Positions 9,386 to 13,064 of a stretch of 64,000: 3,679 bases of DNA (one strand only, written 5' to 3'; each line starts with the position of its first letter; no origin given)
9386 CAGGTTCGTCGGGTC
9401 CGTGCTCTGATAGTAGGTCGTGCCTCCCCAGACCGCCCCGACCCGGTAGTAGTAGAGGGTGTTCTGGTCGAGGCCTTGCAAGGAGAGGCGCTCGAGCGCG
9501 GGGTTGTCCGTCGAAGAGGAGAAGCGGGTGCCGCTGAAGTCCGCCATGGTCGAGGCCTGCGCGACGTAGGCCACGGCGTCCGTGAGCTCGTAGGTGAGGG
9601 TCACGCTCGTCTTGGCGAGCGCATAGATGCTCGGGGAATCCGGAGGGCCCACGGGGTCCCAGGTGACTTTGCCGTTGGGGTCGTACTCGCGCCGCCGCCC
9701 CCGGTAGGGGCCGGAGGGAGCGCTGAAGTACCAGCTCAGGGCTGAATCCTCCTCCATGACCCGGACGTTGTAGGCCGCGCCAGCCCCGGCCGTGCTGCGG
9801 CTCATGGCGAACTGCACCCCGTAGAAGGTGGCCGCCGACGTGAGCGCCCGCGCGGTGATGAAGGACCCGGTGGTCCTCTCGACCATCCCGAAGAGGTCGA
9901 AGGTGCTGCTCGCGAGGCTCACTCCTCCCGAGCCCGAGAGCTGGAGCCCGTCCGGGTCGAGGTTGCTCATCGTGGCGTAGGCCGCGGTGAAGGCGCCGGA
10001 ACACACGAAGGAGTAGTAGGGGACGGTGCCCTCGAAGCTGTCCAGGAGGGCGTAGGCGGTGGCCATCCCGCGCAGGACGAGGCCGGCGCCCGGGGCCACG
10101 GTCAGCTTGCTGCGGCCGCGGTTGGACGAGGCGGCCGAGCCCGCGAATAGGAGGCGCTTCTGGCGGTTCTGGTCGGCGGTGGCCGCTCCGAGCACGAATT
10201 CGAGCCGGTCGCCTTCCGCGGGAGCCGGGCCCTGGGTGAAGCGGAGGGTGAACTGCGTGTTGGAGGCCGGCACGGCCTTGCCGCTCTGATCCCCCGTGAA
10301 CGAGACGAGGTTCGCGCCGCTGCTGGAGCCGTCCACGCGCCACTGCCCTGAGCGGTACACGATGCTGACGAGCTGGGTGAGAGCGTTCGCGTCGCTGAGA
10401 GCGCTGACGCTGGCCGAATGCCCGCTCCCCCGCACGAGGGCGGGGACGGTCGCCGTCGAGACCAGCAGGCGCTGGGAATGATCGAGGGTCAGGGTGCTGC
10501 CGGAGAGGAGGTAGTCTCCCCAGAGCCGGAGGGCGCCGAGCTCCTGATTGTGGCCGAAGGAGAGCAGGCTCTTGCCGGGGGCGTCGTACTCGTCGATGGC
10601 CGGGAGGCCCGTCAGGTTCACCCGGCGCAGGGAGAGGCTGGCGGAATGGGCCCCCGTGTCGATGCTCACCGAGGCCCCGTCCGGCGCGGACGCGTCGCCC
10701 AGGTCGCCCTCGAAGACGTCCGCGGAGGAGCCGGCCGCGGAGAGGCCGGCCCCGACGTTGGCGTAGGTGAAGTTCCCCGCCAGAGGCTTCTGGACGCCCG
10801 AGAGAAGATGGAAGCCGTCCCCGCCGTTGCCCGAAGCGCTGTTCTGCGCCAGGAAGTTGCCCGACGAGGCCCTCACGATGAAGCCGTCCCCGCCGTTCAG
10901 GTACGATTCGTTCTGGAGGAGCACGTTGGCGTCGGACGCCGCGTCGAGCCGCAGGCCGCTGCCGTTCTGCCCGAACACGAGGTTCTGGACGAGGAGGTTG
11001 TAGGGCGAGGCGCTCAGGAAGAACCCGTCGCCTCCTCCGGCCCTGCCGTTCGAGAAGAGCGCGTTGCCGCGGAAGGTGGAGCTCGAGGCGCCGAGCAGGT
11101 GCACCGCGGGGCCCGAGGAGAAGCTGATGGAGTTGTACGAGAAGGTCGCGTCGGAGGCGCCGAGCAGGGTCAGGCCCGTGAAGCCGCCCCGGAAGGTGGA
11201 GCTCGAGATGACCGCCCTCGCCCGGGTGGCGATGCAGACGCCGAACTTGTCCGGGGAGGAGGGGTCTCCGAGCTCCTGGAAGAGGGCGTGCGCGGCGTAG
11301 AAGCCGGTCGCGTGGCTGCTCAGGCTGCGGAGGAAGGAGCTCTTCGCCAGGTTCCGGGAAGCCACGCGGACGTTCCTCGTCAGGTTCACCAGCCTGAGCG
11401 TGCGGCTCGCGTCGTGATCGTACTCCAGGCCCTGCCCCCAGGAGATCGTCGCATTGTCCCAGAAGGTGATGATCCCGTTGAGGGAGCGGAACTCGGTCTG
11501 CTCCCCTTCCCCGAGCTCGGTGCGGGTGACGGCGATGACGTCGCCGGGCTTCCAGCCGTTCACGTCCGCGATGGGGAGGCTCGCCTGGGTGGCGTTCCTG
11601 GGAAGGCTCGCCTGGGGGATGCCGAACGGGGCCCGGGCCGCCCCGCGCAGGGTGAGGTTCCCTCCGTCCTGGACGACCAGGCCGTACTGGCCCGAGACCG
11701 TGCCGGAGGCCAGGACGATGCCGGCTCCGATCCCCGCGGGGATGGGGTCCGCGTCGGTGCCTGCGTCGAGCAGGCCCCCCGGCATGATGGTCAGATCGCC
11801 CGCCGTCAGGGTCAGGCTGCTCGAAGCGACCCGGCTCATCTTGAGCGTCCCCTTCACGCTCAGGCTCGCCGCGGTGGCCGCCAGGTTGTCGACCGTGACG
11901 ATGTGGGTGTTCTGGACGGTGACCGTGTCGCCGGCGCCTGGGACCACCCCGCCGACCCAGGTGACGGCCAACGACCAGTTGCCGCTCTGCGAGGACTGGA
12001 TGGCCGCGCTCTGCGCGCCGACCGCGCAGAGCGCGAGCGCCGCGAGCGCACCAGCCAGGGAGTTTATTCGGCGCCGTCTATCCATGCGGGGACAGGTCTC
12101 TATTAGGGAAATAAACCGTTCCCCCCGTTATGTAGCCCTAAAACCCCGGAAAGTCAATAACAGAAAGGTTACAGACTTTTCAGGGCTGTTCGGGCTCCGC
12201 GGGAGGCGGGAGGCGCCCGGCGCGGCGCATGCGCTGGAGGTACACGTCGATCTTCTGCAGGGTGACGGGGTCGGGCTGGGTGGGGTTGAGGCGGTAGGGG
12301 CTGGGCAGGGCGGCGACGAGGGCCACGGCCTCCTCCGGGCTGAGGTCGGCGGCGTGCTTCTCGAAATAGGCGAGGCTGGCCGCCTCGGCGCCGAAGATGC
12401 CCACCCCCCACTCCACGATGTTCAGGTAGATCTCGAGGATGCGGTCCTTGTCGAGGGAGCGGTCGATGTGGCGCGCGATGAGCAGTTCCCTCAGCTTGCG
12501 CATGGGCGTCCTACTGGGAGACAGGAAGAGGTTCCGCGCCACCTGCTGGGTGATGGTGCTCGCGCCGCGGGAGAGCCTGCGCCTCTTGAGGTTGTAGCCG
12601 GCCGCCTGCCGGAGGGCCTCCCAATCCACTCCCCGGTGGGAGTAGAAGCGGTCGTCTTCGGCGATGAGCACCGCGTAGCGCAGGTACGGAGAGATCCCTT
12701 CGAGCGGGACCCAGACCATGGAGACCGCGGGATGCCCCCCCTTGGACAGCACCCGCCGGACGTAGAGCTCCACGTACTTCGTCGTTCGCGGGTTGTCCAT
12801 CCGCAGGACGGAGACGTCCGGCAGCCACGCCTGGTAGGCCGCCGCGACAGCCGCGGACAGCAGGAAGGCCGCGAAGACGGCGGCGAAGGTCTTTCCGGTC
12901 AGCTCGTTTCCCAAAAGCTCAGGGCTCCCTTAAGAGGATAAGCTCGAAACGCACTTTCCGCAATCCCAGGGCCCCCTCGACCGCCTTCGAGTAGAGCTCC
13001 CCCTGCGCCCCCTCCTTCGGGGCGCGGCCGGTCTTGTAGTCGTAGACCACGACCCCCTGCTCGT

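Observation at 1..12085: Untracked giant ORF: at least 4028-codon secreted beta-helix + FN3-array protein still open at the window edge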

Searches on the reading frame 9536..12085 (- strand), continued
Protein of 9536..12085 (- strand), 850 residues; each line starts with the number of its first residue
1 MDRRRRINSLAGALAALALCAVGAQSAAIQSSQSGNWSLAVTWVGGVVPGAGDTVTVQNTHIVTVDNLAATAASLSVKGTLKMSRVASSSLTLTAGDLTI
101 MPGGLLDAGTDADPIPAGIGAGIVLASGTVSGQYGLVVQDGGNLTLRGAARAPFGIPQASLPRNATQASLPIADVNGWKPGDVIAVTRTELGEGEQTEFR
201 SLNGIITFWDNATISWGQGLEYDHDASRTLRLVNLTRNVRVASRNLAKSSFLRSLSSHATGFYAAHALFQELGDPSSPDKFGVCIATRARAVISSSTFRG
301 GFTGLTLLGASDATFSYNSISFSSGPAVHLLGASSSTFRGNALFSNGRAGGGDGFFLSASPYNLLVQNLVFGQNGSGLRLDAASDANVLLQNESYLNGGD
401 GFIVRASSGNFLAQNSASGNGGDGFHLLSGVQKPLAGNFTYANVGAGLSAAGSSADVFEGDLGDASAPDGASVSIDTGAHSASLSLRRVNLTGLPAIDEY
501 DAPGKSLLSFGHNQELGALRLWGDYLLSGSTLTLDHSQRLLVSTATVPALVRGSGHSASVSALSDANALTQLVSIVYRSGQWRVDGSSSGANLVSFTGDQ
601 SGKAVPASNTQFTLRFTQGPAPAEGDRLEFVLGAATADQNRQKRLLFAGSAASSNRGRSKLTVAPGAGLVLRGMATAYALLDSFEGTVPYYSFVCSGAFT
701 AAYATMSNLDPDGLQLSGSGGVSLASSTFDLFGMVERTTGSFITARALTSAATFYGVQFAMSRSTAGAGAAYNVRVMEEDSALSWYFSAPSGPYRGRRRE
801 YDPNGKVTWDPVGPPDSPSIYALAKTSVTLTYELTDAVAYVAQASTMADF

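Call 87: search_solved_structures(query=A2, max_evalue=1e-8, show_alignments=3)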
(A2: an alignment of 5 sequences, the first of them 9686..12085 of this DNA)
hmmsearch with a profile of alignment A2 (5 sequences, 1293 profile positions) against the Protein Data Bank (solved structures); distinct sequences matched with E-value up to 1e-8: 5.
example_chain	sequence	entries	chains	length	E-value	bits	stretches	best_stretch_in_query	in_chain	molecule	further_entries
4nk8_A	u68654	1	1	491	2.4e-12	48.5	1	271-451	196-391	Poly(beta-D-mannuronate) C5 epimerase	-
4nk6_A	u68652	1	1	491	2.5e-12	48.4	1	271-451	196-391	Poly(beta-D-mannuronate) C5 epimerase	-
4ozy_A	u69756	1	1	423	4.2e-12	47.7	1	271-451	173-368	Poly(beta-D-mannuronate) C5 epimerase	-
4ozz_A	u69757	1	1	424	5.1e-12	47.4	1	271-451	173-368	Poly(beta-D-mannuronate) C5 epimerase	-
8q6t_I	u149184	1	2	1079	6.6e-11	43.7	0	825-1000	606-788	Titin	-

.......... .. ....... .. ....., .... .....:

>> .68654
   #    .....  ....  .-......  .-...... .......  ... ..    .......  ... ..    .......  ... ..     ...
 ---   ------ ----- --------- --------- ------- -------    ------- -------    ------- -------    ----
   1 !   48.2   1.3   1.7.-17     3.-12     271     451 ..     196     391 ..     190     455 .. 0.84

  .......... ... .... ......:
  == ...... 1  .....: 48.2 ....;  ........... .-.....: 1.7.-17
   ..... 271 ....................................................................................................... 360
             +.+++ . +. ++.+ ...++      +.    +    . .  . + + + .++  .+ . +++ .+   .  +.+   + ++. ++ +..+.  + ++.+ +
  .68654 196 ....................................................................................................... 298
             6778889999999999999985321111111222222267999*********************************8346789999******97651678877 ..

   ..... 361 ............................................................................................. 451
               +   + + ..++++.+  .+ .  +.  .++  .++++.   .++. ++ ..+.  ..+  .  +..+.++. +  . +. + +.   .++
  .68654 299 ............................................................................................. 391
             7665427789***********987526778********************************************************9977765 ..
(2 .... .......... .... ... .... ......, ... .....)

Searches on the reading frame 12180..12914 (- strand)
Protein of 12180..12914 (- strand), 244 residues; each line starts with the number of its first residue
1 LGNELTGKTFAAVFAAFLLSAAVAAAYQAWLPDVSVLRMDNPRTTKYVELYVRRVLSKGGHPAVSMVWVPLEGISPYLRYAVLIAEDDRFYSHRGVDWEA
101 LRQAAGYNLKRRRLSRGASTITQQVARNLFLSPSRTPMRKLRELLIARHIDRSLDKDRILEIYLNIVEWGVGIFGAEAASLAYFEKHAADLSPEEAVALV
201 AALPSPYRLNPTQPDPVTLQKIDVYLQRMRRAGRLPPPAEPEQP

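Call 8: search_protein_families(library=pfam, proteins=[window:12180-12914:-], max_evalue=0.001)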
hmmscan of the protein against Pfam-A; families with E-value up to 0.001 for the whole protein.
window:12180-12914:- (244 aa): 1 family
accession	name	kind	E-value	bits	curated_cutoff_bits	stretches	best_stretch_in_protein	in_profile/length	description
PF00912.28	Transgly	-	8.5e-53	178.8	27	1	65-229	13-177/178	Transglycosylase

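Call 9: find_encoding_contigs(protein=window:12180-12914:-, flank=10000, max_places=6)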
Protein window:12180-12914:- (244 aa): 3 contigs read that carry it; 2 places shown.
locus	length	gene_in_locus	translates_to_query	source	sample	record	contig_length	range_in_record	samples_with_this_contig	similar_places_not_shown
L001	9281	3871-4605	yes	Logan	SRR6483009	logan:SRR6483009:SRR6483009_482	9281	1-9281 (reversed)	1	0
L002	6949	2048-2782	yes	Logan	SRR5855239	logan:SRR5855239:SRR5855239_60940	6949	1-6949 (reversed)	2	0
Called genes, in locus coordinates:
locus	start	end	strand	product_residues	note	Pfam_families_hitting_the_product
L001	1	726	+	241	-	?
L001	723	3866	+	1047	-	PF00580:UvrD-helicase, PF13245:AAA_19, PF13361:UvrD_C, PF13538:UvrD_C_2 (faint), PF12705:PDDEXK_1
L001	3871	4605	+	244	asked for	PF00912:Transgly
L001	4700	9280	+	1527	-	?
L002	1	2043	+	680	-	?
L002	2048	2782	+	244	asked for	PF00912:Transgly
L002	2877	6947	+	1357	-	?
